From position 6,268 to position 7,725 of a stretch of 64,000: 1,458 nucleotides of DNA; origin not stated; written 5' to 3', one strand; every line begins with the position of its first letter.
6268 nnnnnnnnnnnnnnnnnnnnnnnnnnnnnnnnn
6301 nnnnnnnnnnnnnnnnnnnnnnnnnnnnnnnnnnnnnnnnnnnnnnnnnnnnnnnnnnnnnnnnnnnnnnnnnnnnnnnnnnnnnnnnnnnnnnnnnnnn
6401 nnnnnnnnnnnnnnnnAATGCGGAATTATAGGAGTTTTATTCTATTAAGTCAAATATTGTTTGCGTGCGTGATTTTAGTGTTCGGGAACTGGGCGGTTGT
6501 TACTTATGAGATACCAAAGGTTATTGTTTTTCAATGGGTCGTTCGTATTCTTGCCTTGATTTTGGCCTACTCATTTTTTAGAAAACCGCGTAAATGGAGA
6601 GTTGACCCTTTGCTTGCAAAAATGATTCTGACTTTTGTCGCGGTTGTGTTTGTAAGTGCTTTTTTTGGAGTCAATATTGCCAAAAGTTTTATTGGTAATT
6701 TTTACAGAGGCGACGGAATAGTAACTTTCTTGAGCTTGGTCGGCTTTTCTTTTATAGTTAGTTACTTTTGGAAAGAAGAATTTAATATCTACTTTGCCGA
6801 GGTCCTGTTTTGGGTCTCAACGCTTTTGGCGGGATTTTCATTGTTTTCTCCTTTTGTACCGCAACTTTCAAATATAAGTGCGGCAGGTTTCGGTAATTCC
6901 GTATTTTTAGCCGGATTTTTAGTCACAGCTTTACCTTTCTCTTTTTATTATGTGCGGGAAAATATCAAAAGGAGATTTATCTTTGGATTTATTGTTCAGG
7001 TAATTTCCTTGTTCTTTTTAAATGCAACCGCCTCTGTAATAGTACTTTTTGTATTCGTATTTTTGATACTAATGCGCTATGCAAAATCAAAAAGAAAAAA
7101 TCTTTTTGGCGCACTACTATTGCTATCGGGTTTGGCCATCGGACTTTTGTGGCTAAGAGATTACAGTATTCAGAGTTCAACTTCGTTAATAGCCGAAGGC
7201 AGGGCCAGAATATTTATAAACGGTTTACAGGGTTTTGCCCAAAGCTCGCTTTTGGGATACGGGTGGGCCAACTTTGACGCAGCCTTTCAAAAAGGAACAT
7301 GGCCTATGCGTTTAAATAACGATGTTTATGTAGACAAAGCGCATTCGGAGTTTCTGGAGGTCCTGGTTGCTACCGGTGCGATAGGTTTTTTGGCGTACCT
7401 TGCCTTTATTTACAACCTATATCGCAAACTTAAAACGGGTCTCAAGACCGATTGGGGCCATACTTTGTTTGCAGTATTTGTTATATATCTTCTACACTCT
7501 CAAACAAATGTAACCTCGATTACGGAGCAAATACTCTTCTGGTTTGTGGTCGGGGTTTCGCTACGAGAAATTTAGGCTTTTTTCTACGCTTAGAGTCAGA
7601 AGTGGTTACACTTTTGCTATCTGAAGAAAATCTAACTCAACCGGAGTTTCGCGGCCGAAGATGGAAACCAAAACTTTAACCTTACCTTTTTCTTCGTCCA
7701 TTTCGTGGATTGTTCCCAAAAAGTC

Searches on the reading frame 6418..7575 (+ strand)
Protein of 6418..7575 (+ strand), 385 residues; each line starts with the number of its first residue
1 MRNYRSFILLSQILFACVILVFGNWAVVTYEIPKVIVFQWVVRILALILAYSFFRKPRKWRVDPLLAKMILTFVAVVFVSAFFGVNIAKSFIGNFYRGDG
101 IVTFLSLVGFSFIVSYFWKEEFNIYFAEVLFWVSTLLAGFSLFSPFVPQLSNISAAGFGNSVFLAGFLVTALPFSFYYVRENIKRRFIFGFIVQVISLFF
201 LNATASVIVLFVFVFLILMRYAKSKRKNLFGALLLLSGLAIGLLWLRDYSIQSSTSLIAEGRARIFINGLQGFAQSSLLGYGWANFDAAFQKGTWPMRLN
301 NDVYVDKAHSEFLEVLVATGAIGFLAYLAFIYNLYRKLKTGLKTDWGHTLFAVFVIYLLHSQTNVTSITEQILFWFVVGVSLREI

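Call 73: search_protein_families(library=pfam, proteins=[window:6418-7575:+])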
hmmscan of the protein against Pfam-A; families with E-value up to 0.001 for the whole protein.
window:6418-7575:+ (385 aa): 1 family
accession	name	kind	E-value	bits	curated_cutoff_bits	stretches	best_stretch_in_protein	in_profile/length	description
PF04932.20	Wzy_C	-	5e-12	46.3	31.7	1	190-328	2-149/149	O-Antigen ligase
